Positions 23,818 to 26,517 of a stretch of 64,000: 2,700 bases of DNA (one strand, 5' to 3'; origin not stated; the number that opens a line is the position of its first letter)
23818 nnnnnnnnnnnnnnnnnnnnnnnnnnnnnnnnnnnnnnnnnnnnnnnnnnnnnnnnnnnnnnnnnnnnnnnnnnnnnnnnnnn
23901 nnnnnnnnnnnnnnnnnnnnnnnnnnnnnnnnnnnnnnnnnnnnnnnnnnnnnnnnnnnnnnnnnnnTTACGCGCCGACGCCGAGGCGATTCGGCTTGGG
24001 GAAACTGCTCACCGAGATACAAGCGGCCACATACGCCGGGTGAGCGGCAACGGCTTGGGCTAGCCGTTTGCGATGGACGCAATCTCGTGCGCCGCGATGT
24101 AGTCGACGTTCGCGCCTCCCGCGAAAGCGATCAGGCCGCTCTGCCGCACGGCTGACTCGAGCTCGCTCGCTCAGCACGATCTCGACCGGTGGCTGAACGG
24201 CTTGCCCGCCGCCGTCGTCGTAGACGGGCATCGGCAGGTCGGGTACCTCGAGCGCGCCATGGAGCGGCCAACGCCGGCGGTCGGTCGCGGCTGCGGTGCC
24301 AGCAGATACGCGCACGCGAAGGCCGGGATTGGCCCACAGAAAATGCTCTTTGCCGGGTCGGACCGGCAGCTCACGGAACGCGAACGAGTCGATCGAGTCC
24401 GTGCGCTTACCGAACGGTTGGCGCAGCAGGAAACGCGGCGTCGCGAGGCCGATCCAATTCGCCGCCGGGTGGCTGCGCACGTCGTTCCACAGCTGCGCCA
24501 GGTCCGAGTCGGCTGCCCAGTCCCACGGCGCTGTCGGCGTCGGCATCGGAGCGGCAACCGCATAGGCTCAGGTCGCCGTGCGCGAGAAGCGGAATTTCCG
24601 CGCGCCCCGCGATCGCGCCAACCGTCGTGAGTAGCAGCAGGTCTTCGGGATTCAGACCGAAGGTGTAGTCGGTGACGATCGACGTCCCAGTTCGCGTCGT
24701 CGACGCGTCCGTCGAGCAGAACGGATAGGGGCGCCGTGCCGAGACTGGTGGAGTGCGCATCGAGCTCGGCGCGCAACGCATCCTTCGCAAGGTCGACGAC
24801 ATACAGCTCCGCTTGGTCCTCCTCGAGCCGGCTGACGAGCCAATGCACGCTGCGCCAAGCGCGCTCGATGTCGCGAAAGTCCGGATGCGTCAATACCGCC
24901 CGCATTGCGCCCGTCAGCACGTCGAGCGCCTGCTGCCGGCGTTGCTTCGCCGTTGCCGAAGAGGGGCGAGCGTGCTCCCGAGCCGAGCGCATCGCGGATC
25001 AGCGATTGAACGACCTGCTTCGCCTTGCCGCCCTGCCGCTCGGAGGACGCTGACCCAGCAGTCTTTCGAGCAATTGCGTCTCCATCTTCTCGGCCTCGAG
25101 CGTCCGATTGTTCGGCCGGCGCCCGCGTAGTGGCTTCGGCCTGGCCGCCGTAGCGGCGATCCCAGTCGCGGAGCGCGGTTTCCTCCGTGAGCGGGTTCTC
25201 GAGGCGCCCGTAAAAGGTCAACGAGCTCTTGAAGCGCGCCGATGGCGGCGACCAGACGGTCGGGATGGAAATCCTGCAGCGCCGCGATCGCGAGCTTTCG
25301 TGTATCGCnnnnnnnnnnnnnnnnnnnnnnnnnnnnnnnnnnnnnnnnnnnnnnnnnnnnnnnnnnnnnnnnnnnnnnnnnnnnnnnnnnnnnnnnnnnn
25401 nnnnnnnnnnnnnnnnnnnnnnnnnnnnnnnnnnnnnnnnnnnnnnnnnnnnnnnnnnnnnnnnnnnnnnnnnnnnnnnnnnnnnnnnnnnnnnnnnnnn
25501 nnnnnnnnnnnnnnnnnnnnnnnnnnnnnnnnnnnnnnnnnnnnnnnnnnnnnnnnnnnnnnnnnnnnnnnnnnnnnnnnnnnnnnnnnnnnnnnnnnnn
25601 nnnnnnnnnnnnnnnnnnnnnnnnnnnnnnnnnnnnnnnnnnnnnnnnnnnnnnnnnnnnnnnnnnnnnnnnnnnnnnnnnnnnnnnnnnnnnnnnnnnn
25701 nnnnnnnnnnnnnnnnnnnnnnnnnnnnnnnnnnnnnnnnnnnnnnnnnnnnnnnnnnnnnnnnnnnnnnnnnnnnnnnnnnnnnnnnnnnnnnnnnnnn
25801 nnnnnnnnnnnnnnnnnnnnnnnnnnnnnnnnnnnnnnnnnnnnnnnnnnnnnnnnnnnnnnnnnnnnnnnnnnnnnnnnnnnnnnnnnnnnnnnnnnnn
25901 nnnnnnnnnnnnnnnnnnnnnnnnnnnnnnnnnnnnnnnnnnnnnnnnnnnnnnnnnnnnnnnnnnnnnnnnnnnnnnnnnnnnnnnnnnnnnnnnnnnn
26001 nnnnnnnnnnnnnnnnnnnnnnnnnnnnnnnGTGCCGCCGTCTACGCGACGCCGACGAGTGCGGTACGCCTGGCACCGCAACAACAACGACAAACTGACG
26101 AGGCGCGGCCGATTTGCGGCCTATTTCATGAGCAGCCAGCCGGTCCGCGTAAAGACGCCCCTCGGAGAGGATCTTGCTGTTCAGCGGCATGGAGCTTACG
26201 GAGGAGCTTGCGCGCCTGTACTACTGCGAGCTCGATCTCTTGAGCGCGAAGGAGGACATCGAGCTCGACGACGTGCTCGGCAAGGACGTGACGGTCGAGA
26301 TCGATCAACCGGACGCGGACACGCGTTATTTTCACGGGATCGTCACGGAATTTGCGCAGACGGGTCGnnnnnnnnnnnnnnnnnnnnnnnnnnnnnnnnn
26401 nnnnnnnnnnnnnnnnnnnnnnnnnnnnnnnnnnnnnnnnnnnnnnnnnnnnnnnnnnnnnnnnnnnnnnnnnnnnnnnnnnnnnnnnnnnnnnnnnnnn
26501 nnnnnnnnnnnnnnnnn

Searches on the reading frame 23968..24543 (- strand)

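Call 76: search_protein_families(library=pfam, proteins=[window:23968-24543:-], max_evalue=1)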
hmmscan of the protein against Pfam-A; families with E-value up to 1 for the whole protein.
window:23968-24543:- (191 aa): 1 family
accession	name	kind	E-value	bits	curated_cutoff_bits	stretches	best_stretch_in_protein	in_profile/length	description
PF05943.17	VipB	-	2.8e-13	50.1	27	1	18-128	158-271/301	EvpB/VC_A0108, tail sheath N-terminal domain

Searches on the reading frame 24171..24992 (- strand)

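Call 25: search_protein_families(library=pfam, proteins=[window:24171-24992:-], max_evalue=0.01)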
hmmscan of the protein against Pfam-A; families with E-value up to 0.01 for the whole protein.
window:24171-24992:- (273 aa): 1 family
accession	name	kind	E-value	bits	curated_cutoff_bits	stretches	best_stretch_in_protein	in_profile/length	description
PF05943.17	VipB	-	4.3e-07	29.7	27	1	25-79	10-65/301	EvpB/VC_A0108, tail sheath N-terminal domain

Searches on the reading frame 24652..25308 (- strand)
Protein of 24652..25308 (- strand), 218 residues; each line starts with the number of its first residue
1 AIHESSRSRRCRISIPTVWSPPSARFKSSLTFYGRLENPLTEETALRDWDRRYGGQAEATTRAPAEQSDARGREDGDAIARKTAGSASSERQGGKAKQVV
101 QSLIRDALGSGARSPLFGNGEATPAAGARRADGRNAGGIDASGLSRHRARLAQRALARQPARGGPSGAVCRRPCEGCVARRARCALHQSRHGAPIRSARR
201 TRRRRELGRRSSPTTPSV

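Call 76: search_protein_families(library=pfam, proteins=[window:24652-25308:-], max_evalue=1)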
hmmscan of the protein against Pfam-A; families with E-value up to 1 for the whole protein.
window:24652-25308:- (218 aa): 1 family
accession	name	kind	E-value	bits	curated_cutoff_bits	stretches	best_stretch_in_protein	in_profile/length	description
PF07990.17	NABP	-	0.2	11.4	22.8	1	95-143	182-227/415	Nucleic acid binding protein NABP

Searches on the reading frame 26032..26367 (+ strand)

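Call 76: search_protein_families(library=pfam, proteins=[window:26032-26367:+], max_evalue=1)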
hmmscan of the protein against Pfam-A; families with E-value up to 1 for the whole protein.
window:26032-26367:+ (112 aa): 1 family
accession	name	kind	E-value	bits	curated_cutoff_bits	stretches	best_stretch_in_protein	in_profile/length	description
PF06474.18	LPAM_MltD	-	0.21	12.2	24.8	0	16-34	8-26/34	MltD lipid attachment motif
